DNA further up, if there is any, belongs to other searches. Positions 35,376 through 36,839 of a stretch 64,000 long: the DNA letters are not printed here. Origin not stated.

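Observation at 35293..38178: Five-gene operon coupling a cysteine-synthase-like PLP enzyme to sulfur-relay proteins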

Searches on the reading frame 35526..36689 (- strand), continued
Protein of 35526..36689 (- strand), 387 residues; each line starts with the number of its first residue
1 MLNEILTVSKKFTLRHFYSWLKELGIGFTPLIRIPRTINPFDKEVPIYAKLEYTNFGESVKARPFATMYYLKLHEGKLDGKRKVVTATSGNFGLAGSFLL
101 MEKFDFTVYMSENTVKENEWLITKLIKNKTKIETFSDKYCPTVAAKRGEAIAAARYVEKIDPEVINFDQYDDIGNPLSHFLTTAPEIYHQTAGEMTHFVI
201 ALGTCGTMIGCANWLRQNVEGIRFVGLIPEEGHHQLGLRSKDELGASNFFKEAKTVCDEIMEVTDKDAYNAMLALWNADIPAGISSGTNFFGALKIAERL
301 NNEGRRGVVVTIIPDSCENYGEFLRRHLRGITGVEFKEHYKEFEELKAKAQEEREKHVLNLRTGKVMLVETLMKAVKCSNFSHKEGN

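Call 66: search_solved_structures(query=A1, max_evalue=1e-10, show_alignments=0)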
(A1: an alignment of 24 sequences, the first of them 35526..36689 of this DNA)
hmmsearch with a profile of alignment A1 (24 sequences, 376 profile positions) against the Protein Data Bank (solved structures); distinct sequences matched with E-value up to 1e-10: 111 (the best 60 are shown).
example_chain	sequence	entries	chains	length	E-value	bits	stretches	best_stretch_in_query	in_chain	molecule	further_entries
2jc3_A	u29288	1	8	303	1.1e-39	139.6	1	23-321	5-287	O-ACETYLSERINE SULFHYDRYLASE B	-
2bhs_A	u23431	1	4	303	9.6e-39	136.6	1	23-321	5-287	CYSTEINE SYNTHASE B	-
2bht_A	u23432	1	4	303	1.1e-38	136.4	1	23-321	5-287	CYSTEINE SYNTHASE B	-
2v03_A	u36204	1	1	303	2e-38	135.5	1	23-321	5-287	Cysteine synthase B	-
5ohx_A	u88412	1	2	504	7.1e-36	127.1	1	25-327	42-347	Cystathionine beta-synthase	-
6z3s_D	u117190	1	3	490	1.6e-35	126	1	25-324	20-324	Cystathionine beta-synthase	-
6xwl_F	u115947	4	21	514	1.8e-35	125.7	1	25-324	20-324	Cystathionine beta-synthase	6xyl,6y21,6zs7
7xrq_A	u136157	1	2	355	4.4e-34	121.2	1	26-320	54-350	Cystathionine beta-synthase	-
9nld_A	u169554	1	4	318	6.4e-34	120.7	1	26-320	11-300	Cysteine synthase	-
5xoq_A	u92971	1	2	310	2.1e-33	119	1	24-321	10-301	Cysteine synthase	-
5xa2_A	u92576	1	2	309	2.1e-33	119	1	24-321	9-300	Cysteine synthase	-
8stw_A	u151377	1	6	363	3.4e-33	118.3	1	26-325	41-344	Cystathionine beta-synthase, K384N variant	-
1m54_A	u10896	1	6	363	3.6e-33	118.2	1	26-325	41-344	CYSTATHIONINE BETA-SYNTHASE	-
5mms_A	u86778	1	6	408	5.5e-33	117.6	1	26-325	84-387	Cystathionine beta-synthase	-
1o58_A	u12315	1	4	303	6.7e-33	117.3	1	15-322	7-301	O-acetylserine sulfhydrylase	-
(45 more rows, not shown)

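Call 75: search_protein_families(library=pfam, proteins=[L092:7524-7904:+, L092:3640-4206:-, L092:8649-9773:-, L092:8329-8640:-, L003:13758-15011:-, L090:6028-7158:-], max_evalue=0.01)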
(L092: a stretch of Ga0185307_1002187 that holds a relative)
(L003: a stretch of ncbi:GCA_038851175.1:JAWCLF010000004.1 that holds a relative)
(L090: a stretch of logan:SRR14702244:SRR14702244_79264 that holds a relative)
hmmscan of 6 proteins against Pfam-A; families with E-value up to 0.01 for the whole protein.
L092:7524-7904:+ (126 aa): 4 families
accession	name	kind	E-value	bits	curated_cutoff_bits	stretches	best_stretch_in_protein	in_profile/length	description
PF01381.28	HTH_3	-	0.00018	21.9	23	1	22-54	2-34/55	Helix-turn-helix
PF18024.7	HTH_50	-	0.0025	17.9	27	0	18-46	14-40/50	Helix-turn-helix domain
PF17762.8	HTH_ParB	-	0.0037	17.8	22.6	0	22-50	13-41/102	ParB HTH domain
PF09048.16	Cro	-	0.0097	16.3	32.7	0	28-59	11-42/59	Cro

L092:3640-4206:- (188 aa): 1 family
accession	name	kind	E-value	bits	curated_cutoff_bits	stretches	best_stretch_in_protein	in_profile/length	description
PF02163.28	Peptidase_M50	-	0.0016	18.2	27.2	1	53-146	5-103/221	Peptidase family M50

L092:8649-9773:- (374 aa): 1 family
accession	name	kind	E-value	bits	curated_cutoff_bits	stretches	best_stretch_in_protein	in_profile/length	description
PF00291.31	PALP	-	8.5e-81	272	35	1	39-343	2-295/295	Pyridoxal-phosphate dependent enzyme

L092:8329-8640:- (103 aa): 2 families
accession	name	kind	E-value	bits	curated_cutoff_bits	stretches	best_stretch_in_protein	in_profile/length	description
PF02597.26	ThiS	-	1.7e-19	70.5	22.5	1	9-95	1-76/76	ThiS family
PF09138.17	Urm1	-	2.8e-05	24.8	21.8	1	19-95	19-96/96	Urm1 (Ubiquitin related modifier)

L003:13758-15011:- (417 aa): 1 family
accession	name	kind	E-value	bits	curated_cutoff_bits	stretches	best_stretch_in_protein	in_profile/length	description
PF00291.31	PALP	-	1.3e-78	264.8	35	1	73-375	4-295/295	Pyridoxal-phosphate dependent enzyme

L090:6028-7158:- (376 aa): 1 family
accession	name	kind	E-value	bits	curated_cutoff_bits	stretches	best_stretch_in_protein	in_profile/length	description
PF00899.27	ThiF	-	2e-71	240.4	28.1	1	17-250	1-237/238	ThiF family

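Call 76: search_protein_families(library=ncbifam, proteins=[L092:7524-7904:+, L092:8649-9773:-, L003:13758-15011:-, L010:3301-4755:+, L006:7035-7961:-, L013:1958-2875:+], max_evalue=0.00001)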
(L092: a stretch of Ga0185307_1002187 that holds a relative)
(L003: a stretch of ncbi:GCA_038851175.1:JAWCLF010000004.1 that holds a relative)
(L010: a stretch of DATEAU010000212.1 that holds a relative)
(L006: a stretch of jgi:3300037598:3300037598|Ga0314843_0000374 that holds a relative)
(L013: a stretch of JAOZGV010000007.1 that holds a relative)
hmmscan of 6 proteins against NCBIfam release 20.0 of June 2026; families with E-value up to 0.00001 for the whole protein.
L092:7524-7904:+ (126 aa): 0 families

L092:8649-9773:- (374 aa): 42 families (the best 25 are shown)
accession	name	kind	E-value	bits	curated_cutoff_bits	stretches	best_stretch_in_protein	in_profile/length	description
NF006050.0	PRK08197.1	equivalog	6.7e-96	321.5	303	1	3-359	37-395/406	threonine synthase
TIGR00260.1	thrC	equivalog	4.2e-91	305.6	167.1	1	22-348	1-338/340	threonine synthase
NF004170.0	PRK05638.1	equivalog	1.1e-70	238.4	421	1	3-348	29-358/442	threonine synthase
NF005035.0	PRK06450.1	equivalog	2.9e-48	164.4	301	1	57-348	62-337/338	threonine synthase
NF004996.0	PRK06381.1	equivalog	7.3e-47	159.9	266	1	42-344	13-317/319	threonine synthase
NF006205.0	PRK08329.1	equivalog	1e-45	156.3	358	1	21-348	42-346/347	threonine synthase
NF006390.0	PRK08639.1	equivalog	6.8e-29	101.1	421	1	43-346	24-315/418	threonine ammonia-lyase IlvA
TIGR01127.1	ilvA_1Cterm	equivalog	8.4e-26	90.8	378.75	1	45-327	1-271/380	threonine ammonia-lyase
TIGR03844.1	cysteate_syn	equivalog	1.6e-25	89.8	324.9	1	18-348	40-382/398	cysteate synthase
TIGR02079.1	THD1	equivalog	8.8e-25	87.3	440.55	1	44-346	16-307/410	threonine ammonia-lyase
NF005292.0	PRK06815.1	equivalog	9.3e-21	74.2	371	1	44-330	21-295/320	threonine/serine dehydratase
NF005600.0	PRK07334.1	equivalog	3.5e-20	72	496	1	37-324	21-293/408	threonine ammonia-lyase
NF006058.0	PRK08206.1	equivalog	6.7e-20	71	276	1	94-330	118-359/402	diaminopropionate ammonia-lyase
NF006094.0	PRK08246.1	subfamily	1e-19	71.1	331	1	45-346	24-304/310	serine/threonine dehydratase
TIGR01124.1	ilvA_2Cterm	equivalog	2e-19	69.6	411.3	1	42-343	15-303/499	threonine ammonia-lyase, biosynthetic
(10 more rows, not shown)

L003:13758-15011:- (417 aa): 38 families (the best 25 are shown)
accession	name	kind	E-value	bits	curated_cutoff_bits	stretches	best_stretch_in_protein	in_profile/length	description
NF006050.0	PRK08197.1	equivalog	3.3e-100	335.7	303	1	3-385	5-389/406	threonine synthase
TIGR00260.1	thrC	equivalog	4.6e-91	305.5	167.1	1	54-380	1-338/340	threonine synthase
NF004170.0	PRK05638.1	equivalog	1.2e-71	241.6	421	1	7-390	2-368/442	threonine synthase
NF005035.0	PRK06450.1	equivalog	2.5e-47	161.4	301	1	7-380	4-337/338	threonine synthase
NF004996.0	PRK06381.1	equivalog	5.9e-43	147.1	266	1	80-376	19-317/319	threonine synthase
NF006205.0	PRK08329.1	equivalog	2.7e-42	145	358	1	7-380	2-346/347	threonine synthase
TIGR01127.1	ilvA_1Cterm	equivalog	5.3e-26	91.5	378.75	1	92-359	15-271/380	threonine ammonia-lyase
NF006390.0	PRK08639.1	equivalog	8.7e-26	90.8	421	1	78-378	27-315/418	threonine ammonia-lyase IlvA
TIGR03844.1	cysteate_syn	equivalog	1.7e-23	83.1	324.9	1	7-382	3-384/398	cysteate synthase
NF006094.0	PRK08246.1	subfamily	1.1e-21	77.5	331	1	91-375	36-301/310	serine/threonine dehydratase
NF005680.0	PRK07476.1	equivalog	1.5e-20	73.5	413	1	77-376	24-309/326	hydroxyectoine utilization dehydratase EutB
TIGR02079.1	THD1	equivalog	2.6e-20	72.6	440.55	1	83-379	23-308/410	threonine ammonia-lyase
NF005600.0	PRK07334.1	equivalog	1.9e-19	69.5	496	1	77-355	29-292/408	threonine ammonia-lyase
NF005292.0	PRK06815.1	equivalog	2.4e-19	69.6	371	1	80-365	25-297/320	threonine/serine dehydratase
NF006058.0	PRK08206.1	equivalog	7.6e-18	64.2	276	1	126-354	118-351/402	diaminopropionate ammonia-lyase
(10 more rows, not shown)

L010:3301-4755:+ (484 aa): 11 families
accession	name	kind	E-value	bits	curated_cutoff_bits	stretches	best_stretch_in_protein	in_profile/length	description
NF007125.0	PRK09566.1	equivalog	1.5e-93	314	594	1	35-482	65-509/513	ferredoxin--nitrite reductase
NF007126.0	PRK09567.1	equivalog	3.8e-89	299.4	523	1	36-482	117-564/595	NirA family protein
NF010029.0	PRK13504.1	equivalog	7.1e-57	193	457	2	153-481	215-547/575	NADPH-dependent assimilatory sulfite reductase hemoprotein subunit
TIGR02435.1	CobG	equivalog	4.4e-48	164.2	234.8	1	38-428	20-384/388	precorrin-3B synthase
TIGR02041.1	CysI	equivalog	1.9e-46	158.7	756.55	1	153-481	194-524/541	assimilatory sulfite reductase (NADPH) hemoprotein subunit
TIGR02042.1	sir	equivalog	2.4e-37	128.3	731.5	1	153-480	223-554/581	sulfite reductase, ferredoxin dependent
TIGR02374.1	nitri_red_nirB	equivalog_domain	1.1e-21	77.1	578.35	2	41-261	565-765/794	nitrite reductase large subunit NirB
TIGR02066.1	dsrB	equivalog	1.6e-21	76.7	341.5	2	38-180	33-167/341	dissimilatory-type sulfite reductase subunit beta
TIGR02912.1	sulfite_red_C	equivalog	1.6e-17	63.5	324.1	1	35-180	20-160/314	sulfite reductase subunit C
TIGR02064.1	dsrA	equivalog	8.8e-15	54.5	392.85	1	22-177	66-218/402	dissimilatory-type sulfite reductase subunit alpha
NF011565.0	PRK14989.1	subfamily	1.7e-08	33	883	0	41-263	570-774/847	nitrite reductase large subunit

L006:7035-7961:- (308 aa): 41 families (the best 25 are shown)
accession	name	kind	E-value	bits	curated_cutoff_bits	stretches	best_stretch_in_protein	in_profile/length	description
TIGR02912.1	sulfite_red_C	equivalog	8.5e-59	199.1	324.1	1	29-306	2-296/314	sulfite reductase subunit C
TIGR02066.1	dsrB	equivalog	3.8e-36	124.8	341.5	1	45-306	28-311/341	dissimilatory-type sulfite reductase subunit beta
TIGR02374.1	nitri_red_nirB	equivalog_domain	2.3e-28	99.1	578.35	1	41-181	554-693/794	nitrite reductase large subunit NirB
TIGR02064.1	dsrA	equivalog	3.2e-28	98.7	392.85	1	46-306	80-366/402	dissimilatory-type sulfite reductase subunit alpha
NF007125.0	PRK09566.1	equivalog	5.9e-28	97.6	594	2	39-109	57-128/513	ferredoxin--nitrite reductase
NF010029.0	PRK13504.1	equivalog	6.9e-26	90.7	457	2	47-147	79-179/575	NADPH-dependent assimilatory sulfite reductase hemoprotein subunit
NF007126.0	PRK09567.1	equivalog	3.6e-25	88.1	523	1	40-198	367-526/595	NirA family protein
TIGR02041.1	CysI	equivalog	2.1e-18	66.1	756.55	1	45-148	58-162/541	assimilatory sulfite reductase (NADPH) hemoprotein subunit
NF011565.0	PRK14989.1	subfamily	9e-18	63.7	883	1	41-181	559-698/847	nitrite reductase large subunit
TIGR02435.1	CobG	equivalog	7.7e-17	61.3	234.8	2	50-91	20-61/388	precorrin-3B synthase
TIGR02042.1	sir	equivalog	1.2e-16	59.9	731.5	1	46-144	68-163/581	sulfite reductase, ferredoxin dependent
NF045874.1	Vhu_polyferre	exception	1.7e-11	43.5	600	1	159-236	101-175/381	F420-non-reducing hydrogenase associated-polyferredoxin VhuB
TIGR02700.1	flavo_MJ0208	hypoth_equivalog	2.8e-11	43.1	251.35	1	181-236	139-194/234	dihydromethanopterin reductase (acceptor)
NF043069.1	T4HPD_activ_SAM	equivalog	3.7e-11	42.9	425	1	186-236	48-98/299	trans-4-hydroxy-L-proline dehydratase activase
TIGR04041.1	activase_YjjW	hypoth_equivalog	8.4e-10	38.5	250.2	1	189-235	41-87/276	YjjW family glycine radical enzyme activase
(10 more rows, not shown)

L013:1958-2875:+ (305 aa): 34 families (the best 25 are shown)
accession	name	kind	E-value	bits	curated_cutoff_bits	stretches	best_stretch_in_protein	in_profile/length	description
TIGR01136.1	cysKM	subfamily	1.5e-93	313.4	344.15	1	11-304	2-299/299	cysteine synthase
TIGR01138.1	cysM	equivalog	1.1e-88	297.5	394.2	1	10-304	2-290/290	cysteine synthase B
TIGR01139.1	cysK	equivalog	8e-86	288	350.95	1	11-304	2-298/298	cysteine synthase A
NF008735.0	PRK11761.1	equivalog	2e-83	280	413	1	8-305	4-295/296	cysteine synthase CysM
TIGR01137.1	cysta_beta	equivalog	2.3e-74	250.7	510.25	1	7-300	2-307/457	cystathionine beta-synthase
NF007989.0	PRK10717.1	equivalog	1.2e-71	241.6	387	2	6-208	4-212/334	cysteine synthase A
TIGR03945.1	PLP_SbnA_fam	equivalog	1.1e-53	182.3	349.95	1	11-301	2-297/304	2,3-diaminopropionate biosynthesis protein SbnA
NF053679.1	CysteaSynCapA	equivalog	2.2e-52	177.9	600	1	6-300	6-316/329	cysteate synthase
TIGR01127.1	ilvA_1Cterm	equivalog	7.8e-22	77.8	378.75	1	17-209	1-184/380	threonine ammonia-lyase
NF006389.0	PRK08638.1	equivalog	2.3e-17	63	453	1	10-207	21-209/333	bifunctional threonine ammonia-lyase/L-serine ammonia-lyase TdcB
NF005292.0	PRK06815.1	equivalog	6.9e-17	61.5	371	1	12-211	17-207/320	threonine/serine dehydratase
NF005680.0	PRK07476.1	equivalog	8.5e-17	61.1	413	1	9-212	16-210/326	hydroxyectoine utilization dehydratase EutB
NF006094.0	PRK08246.1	subfamily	1.2e-16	61.1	331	1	7-214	14-206/310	serine/threonine dehydratase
NF052478.1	CystDsulMYC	equivalog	1.9e-16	60.3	600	1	30-210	36-217/354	L-cysteine desulfhydrase Cds1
NF045641.2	BHydaspDhtseBhcB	equivalog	5.8e-16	58.5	550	1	9-208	13-203/312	beta-hydroxyaspartate dehydratase BhcB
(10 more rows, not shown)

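Call 82: search_protein_representatives(protein=window:35526-36689:-)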
Query: 387 residues. Proteins with E-value up to 0.001 (for the whole library): 4229; up to 1e-10: 1159; up to 1e-30: 17. The best 150 are listed.
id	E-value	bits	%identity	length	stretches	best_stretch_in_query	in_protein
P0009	6.0e-173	591.5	67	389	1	6-374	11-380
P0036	1.1e-111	389.8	64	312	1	11-275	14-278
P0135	5.2e-98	344.8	46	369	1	4-362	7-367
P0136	2.9e-89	316.1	43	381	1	10-374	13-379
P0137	8.5e-83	294.8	41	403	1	11-373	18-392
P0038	3.5e-82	292.7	47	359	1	4-361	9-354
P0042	1.4e-64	234.9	48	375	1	46-361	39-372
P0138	4.1e-60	220.1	37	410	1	8-370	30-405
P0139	1.5e-42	162.3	77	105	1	208-305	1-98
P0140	3.0e-42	161.3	31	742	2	25-320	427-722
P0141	2.4e-40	155.0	39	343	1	23-343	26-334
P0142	3.6e-38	147.9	35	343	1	16-352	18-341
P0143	1.5e-37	145.9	33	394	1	15-358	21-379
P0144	4.2e-36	141.1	37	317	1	69-372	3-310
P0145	6.1e-34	134.0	33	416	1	14-353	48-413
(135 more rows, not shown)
